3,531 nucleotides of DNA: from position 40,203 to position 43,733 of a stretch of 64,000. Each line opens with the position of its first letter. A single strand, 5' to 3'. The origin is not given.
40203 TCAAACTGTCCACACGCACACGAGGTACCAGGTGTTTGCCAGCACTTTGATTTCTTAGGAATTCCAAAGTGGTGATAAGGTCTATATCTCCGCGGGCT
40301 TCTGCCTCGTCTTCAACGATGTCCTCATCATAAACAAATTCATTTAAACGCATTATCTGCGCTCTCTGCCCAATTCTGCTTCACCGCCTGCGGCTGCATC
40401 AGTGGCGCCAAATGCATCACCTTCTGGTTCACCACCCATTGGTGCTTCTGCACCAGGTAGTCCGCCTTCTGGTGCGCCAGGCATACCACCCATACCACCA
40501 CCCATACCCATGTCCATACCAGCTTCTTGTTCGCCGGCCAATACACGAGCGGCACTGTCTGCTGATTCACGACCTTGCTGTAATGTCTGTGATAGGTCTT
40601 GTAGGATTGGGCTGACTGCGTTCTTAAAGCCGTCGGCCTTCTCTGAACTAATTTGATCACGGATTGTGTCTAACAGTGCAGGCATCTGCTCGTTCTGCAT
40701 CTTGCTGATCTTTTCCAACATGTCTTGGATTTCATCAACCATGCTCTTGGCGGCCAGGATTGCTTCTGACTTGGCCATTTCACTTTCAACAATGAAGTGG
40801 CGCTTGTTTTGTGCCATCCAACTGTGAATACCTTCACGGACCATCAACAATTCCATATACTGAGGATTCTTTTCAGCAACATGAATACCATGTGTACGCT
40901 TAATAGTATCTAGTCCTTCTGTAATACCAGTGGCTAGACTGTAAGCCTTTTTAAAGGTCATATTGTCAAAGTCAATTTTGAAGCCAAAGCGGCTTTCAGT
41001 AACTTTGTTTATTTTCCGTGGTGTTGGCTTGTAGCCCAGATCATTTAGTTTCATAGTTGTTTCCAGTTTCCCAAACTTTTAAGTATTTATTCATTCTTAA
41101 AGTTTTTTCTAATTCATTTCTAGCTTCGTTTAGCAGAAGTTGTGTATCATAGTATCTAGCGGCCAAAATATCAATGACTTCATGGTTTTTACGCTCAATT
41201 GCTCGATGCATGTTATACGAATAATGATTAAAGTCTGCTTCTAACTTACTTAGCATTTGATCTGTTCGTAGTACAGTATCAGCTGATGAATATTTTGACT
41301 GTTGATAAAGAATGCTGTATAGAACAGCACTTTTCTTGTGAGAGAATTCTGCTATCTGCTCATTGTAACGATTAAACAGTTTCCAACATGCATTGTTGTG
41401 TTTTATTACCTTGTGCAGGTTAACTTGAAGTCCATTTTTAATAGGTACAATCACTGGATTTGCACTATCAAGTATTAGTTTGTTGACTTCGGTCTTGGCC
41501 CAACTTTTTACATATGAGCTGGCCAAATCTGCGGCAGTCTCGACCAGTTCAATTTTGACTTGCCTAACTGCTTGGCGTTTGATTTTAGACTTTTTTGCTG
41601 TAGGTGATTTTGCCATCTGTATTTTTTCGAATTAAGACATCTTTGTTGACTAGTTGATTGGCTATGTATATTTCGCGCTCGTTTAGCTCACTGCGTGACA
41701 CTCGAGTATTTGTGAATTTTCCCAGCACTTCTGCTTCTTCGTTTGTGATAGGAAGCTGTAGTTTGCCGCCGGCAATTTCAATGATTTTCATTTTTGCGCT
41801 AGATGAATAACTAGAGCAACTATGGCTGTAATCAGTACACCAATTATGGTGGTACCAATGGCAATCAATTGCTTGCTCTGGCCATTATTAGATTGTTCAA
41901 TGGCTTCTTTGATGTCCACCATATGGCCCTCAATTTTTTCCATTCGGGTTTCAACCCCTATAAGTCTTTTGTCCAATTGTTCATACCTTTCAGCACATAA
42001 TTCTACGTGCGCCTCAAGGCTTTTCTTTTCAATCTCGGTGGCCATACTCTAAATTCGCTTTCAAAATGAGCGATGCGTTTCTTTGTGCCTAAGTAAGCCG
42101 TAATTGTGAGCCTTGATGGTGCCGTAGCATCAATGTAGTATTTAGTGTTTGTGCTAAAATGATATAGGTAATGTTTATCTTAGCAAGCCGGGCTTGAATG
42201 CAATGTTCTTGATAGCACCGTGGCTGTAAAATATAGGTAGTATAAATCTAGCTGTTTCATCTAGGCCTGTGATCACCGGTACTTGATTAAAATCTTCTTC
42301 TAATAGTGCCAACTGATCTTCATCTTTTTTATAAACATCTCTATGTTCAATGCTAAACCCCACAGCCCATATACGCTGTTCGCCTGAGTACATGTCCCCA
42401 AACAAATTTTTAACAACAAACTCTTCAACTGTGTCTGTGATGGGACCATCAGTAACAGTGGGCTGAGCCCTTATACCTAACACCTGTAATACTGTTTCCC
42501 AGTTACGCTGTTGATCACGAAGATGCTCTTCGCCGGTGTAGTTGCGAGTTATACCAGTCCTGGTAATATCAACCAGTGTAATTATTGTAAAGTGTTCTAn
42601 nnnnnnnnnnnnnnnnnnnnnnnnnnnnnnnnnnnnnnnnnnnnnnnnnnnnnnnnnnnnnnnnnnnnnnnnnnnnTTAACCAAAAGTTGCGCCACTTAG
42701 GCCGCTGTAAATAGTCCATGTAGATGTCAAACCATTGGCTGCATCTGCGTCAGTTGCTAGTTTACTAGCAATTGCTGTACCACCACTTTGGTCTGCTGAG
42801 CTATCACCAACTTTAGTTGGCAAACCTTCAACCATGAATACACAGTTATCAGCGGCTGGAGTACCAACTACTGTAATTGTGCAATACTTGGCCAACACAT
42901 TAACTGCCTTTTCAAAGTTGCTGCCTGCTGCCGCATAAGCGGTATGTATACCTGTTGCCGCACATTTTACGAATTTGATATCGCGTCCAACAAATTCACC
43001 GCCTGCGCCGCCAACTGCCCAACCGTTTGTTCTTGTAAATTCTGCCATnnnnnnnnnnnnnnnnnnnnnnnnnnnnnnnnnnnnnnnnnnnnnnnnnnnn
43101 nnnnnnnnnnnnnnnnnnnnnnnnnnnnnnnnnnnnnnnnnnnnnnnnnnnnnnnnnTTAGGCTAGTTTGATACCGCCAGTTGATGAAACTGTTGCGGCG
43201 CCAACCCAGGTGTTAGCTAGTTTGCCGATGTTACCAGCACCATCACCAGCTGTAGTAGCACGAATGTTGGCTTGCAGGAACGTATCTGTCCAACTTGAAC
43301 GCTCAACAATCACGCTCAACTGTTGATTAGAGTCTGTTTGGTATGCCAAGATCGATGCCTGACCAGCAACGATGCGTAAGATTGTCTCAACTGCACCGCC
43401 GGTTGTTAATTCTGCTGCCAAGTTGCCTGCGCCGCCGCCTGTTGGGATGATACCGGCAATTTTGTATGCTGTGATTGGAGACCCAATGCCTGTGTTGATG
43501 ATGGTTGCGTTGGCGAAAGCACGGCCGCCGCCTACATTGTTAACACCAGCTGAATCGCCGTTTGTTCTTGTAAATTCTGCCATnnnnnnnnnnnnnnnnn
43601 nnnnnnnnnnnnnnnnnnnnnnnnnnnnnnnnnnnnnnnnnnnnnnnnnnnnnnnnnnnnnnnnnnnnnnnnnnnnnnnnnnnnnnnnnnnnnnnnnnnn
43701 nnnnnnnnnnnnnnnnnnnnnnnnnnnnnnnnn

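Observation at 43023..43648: Duplicated late-gene leader: leaderless 8-codon uORF inside an MS2-operator-like bulged-A hairpin, stopping on the main gene's SD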

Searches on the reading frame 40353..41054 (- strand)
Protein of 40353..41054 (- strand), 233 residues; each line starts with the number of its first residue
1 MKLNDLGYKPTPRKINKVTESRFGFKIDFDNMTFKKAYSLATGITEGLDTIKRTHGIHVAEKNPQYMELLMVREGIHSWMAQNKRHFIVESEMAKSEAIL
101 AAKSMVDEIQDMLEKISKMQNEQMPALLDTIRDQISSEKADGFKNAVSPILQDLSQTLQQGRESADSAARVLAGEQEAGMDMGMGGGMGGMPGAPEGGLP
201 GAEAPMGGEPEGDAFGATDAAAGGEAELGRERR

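Call 7: search_protein_families(library=phrogs, proteins=[window:40353-41054:-], max_evalue=0.01)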
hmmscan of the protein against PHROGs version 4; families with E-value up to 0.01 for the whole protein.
window:40353-41054:- (233 aa): 1 family
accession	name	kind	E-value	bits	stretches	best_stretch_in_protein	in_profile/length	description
phrog_14154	-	head and packaging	4.4e-10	39.6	1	87-185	36-133/771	virion structural protein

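Call 8: search_protein_families(library=pfam, proteins=[window:40353-41054:-], max_evalue=0.01)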
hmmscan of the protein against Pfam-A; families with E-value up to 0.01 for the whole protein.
window:40353-41054:- (233 aa): 0 families

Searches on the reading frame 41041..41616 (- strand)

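Call 7: search_protein_families(library=phrogs, proteins=[window:41041-41616:-], max_evalue=0.01)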
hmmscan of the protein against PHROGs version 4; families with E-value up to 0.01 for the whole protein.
window:41041-41616:- (191 aa): 1 family
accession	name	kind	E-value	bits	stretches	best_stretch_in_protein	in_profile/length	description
phrog_11280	-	unknown function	0.0053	18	0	17-55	17-55/77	-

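Call 8: search_protein_families(library=pfam, proteins=[window:41041-41616:-], max_evalue=0.01)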
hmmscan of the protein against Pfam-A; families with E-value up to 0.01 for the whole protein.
window:41041-41616:- (191 aa): 0 families

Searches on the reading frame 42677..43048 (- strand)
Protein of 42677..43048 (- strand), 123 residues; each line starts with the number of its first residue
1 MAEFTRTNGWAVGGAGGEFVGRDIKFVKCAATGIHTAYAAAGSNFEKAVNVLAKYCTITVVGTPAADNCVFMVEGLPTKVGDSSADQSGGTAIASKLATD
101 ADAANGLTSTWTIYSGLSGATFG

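Call 7: search_protein_families(library=phrogs, proteins=[window:42677-43048:-], max_evalue=0.01)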
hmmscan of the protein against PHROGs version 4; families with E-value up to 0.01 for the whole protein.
window:42677-43048:- (123 aa): 0 families

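Call 8: search_protein_families(library=pfam, proteins=[window:42677-43048:-], max_evalue=0.01)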
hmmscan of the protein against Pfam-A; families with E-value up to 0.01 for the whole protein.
window:42677-43048:- (123 aa): 1 family
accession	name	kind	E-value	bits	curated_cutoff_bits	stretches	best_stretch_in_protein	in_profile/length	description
PF04172.21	LrgB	-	0.0082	16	25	1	65-123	93-151/214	LrgB-like family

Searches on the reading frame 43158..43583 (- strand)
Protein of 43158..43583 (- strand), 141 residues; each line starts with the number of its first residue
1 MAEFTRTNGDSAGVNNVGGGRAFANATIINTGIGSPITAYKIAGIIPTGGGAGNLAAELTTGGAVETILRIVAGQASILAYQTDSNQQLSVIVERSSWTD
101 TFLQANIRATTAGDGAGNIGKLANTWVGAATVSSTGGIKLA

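Call 7: search_protein_families(library=phrogs, proteins=[window:43158-43583:-], max_evalue=0.01)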
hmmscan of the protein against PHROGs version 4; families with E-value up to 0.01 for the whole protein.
window:43158-43583:- (141 aa): 0 families

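Call 8: search_protein_families(library=pfam, proteins=[window:43158-43583:-], max_evalue=0.01)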
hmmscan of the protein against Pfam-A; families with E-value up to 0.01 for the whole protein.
window:43158-43583:- (141 aa): 0 families

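Call 14: find_related_loci(query=window:43158-43583:-, collection=viral_contigs, flank=3000)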
Query window:43158-43583:- (141 aa) in viral_contigs; peptide patterns used: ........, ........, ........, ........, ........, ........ (x = any residue, [..] = any of these).
24 stretches matched a pattern; 7 encode a relative of the query (tblastn E <= 1e-3); 7 distinct loci.
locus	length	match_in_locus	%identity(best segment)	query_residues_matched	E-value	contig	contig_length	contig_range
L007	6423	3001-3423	99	1-141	1e-86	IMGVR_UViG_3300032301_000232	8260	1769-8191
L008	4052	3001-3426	76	1-141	1e-65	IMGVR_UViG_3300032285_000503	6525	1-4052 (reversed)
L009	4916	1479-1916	70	1-141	6e-56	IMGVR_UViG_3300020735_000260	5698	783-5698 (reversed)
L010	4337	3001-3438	70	1-141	6e-56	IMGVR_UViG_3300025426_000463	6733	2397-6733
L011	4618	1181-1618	70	1-141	6e-56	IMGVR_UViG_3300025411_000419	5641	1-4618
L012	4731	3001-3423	53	1-141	2e-37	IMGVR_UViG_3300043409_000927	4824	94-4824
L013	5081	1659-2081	53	1-141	1e-36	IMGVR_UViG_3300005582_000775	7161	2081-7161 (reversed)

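Call 18: find_homologous_proteins(query=window:43158-43583:-, max_evalue=0.001)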
Query window:43158-43583:- (141 aa): 223 proteins with E <= 0.001 among 724 candidates; the best 120 are listed.
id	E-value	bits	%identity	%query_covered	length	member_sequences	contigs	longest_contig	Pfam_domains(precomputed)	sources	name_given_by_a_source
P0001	3.3e-79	281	100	100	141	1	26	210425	-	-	-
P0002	4.7e-79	281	99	100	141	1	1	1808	-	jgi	-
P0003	1.6e-78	279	99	100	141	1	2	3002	-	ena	-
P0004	1.7e-78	279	99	100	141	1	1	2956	-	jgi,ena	-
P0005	4.1e-78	278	99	100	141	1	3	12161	-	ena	-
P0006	6.3e-78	277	99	100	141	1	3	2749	-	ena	-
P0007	7.1e-78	277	99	100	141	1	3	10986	-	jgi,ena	jgi:hypothetical protein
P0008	7.6e-78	277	99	100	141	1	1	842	-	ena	-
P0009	3.2e-74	265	95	100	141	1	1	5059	-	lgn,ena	-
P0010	6.0e-65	235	84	100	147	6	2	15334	-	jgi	-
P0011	9.4e-65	235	86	100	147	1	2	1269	-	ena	-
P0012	7.4e-63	229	84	100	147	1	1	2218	-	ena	-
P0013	1.6e-61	224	83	100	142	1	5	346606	-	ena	-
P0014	6.6e-61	222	79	100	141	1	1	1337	-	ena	-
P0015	9.0e-61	222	79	100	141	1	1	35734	-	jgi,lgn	jgi:hypothetical protein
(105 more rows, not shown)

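Call 21: find_related_loci(query=A1, collection=viral_contigs, flank=1500)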
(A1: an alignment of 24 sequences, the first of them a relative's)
Query A1 (141 aa) in viral_contigs; peptide patterns used: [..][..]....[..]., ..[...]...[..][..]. (x = any residue, [..] = any of these).
210 stretches matched a pattern; 193 encode a relative of the query (tblastn E <= 1e-3); the best 80 are kept; 80 distinct loci.
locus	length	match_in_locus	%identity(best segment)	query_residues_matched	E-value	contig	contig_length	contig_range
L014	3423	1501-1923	99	1-141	9e-86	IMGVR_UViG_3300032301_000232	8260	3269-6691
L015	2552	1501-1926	76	1-141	1e-64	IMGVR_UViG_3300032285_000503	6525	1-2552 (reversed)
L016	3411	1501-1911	73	1-141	1e-57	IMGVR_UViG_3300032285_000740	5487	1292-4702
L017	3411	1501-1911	73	1-141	1e-56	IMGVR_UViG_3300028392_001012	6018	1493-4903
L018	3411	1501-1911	72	1-141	3e-56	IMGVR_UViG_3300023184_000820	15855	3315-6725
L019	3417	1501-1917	67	1-141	4e-55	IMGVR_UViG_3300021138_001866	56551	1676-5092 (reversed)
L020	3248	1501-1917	67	1-141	4e-55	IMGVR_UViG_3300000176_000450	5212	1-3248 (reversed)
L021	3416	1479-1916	70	1-141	5e-55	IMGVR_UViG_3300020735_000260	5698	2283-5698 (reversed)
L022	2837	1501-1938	70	1-141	5e-55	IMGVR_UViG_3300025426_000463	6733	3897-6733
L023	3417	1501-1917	67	1-141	4e-55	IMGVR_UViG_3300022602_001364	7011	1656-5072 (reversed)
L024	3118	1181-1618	70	1-141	5e-55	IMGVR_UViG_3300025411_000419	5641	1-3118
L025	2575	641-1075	69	1-141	6e-53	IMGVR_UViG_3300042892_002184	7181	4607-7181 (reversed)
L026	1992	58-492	69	1-141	5e-53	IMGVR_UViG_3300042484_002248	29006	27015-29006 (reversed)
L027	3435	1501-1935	69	1-141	7e-53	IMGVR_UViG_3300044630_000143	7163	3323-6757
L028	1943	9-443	69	1-141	5e-53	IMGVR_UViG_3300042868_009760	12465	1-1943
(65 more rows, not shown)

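Call 23: predict_structure(alignment_id=A1)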
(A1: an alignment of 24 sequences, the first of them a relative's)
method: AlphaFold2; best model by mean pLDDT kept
length: 141 residues; sequences in the alignment: 24
mean_pLDDT: 72.7   pTM: 0.65
mean pLDDT of the five models: 72.7, 69.4, 69.0, 68.8, 64.8
residues with pLDDT >= 90: 14; 70-90: 74; 50-70: 22; < 50: 31
segments of 3 or more residues with pLDDT < 50: 1-14, 18-27, 30-32
pLDDT, mean of each block of 10 residues (from residue 1): 44 48 48 68 79 77 89 88 85 86 88 65 83 72 46
secondary structure, 60 per line:
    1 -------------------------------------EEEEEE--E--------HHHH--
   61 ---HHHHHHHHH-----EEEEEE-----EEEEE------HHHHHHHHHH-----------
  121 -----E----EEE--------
elements in order: E38-43 H55-58 H64-72 E78-83 E89-93 H100-109 E131-133

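Call 28: fold_search(model_id=the predicted structure, library=pdb)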
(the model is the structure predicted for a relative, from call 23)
No match with E <= 0.001 here; weaker rows may still be real.
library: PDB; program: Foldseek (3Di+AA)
matches with E <= 10: 500; with E <= 0.001: 0
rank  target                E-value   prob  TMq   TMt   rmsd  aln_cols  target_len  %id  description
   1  2ec2_A                5.5e-03  0.92  0.36  0.38   6.8       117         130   14  Crystal structure of transposase from Sulfolobus tokodaii (released 2007-02-27)
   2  2ec2_B                9.8e-03  0.96  0.39  0.42   6.6       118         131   14  Crystal structure of transposase from Sulfolobus tokodaii (released 2007-02-27)
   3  2ec2_D                1.1e-02  0.93  0.39  0.42   6.6       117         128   14  Crystal structure of transposase from Sulfolobus tokodaii (released 2007-02-27)
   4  2vhg_A                1.3e-02  0.69  0.31  0.34   7.5       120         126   15  Crystal Structure of the ISHp608 Transposase in Complex with Right End 31-mer DNA (released 2008-02-19)
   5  2vhg_B                1.4e-02  0.66  0.31  0.33   7.7       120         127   15  Crystal Structure of the ISHp608 Transposase in Complex with Right End 31-mer DNA (released 2008-02-19)
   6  2ec2_E                1.5e-02  0.92  0.39  0.42   5.8       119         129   16  Crystal structure of transposase from Sulfolobus tokodaii (released 2007-02-27)
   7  5l38_B                1.5e-02  0.85  0.33  0.45   5.3       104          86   16  The structure of the hexagonal shell protein MSM0272 from the RMM microcompartment (released 2016-12-14)
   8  2ec2_F                1.6e-02  0.92  0.40  0.43   6.2       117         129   15  Crystal structure of transposase from Sulfolobus tokodaii (released 2007-02-27)
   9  2a1b_A                1.9e-02  0.75  0.32  0.40   5.3       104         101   14  Carboxysome shell protein ccmK2 (released 2005-08-09)
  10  2a6o_A                2.0e-02  0.60  0.30  0.29   7.4       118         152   18  Crystal Structure of the ISHp608 Transposase in Complex with Stem-loop DNA (released 2005-10-25)
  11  4p7t_A                2.0e-02  0.57  0.27  0.36   6.7       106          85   16  Structural insights into higher-order assembly and function of the bacterial microcompartment protein PduA (released 2014-06-04)
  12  2vic_A                2.4e-02  0.77  0.36  0.34   6.8       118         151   17  CRYSTAL STRUCTURE OF THE ISHP608 TRANSPOSASE IN COMPLEX with Left end 26- mer DNA and manganese (released 2008-02-19)
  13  2a6m_A                2.9e-02  0.60  0.32  0.34   7.5       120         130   18  Crystal Structure of the ISHp608 Transposase (released 2005-10-25)
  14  4c48_A                2.9e-02  0.87  0.38  0.07   5.1       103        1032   14  Crystal structure of AcrB-AcrZ complex (released 2014-04-30)
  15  4qif_C                3.1e-02  0.57  0.28  0.37   6.6       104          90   16  Crystal Structure of PduA with edge mutation K26A and pore mutation S40H (released 2015-02-18)
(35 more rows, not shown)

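Call 33: fold_search(model_id=the predicted structure, library=viral)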
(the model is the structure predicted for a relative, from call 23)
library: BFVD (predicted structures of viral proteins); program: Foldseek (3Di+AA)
matches with E <= 10: 500; with E <= 0.001: 3
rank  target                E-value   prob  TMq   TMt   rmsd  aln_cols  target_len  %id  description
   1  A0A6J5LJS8            1.2e-11  1.00  0.64  0.60   9.0       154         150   49  Uncharacterized protein [uncultured Caudovirales phage]
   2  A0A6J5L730            4.1e-08  1.00  0.63  0.66   8.8       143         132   38  Uncharacterized protein [uncultured Caudovirales phage]
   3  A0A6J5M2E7            1.9e-04  1.00  0.45  0.48  14.4       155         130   20  Uncharacterized protein [uncultured Caudovirales phage]
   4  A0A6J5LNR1            1.1e-03  1.00  0.57  0.61   7.3       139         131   16  Uncharacterized protein [uncultured Caudovirales phage]
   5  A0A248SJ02            9.8e-03  1.00  0.47  0.51   4.4       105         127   20  (no name in the UniProt tables at hand)
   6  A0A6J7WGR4            1.2e-02  0.97  0.41  0.35   7.5       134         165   16  Uncharacterized protein [uncultured Caudovirales phage]
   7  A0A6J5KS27            1.6e-02  0.85  0.40  0.44  10.8       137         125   14  Uncharacterized protein [uncultured Caudovirales phage]
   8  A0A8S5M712            2.8e-02  0.84  0.32  0.15   6.2        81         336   14  Uncharacterized protein [Siphoviridae sp. ctrgt10]
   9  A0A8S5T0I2            3.6e-02  0.63  0.38  0.39   9.3       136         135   15  Uncharacterized protein [Myoviridae sp. ctWb16]
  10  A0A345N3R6            4.1e-02  0.63  0.36  0.23   7.4       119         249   11  (no name in the UniProt tables at hand)
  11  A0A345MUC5            5.3e-02  0.57  0.29  0.20   6.5       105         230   14  (no name in the UniProt tables at hand)
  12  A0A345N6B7            6.4e-02  0.35  0.35  0.31  14.8       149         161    9  (no name in the UniProt tables at hand)
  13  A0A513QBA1            6.4e-02  0.80  0.42  0.53   4.7       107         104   18  RNA-directed RNA polymerase (Fragment) [Porcine rotavirus A]
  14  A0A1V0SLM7            6.8e-02  0.54  0.33  0.19   6.3       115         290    8  Uncharacterized protein [Klosneuvirus KNV1]
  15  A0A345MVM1            7.3e-02  0.28  0.28  0.20   7.2       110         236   16  (no name in the UniProt tables at hand)
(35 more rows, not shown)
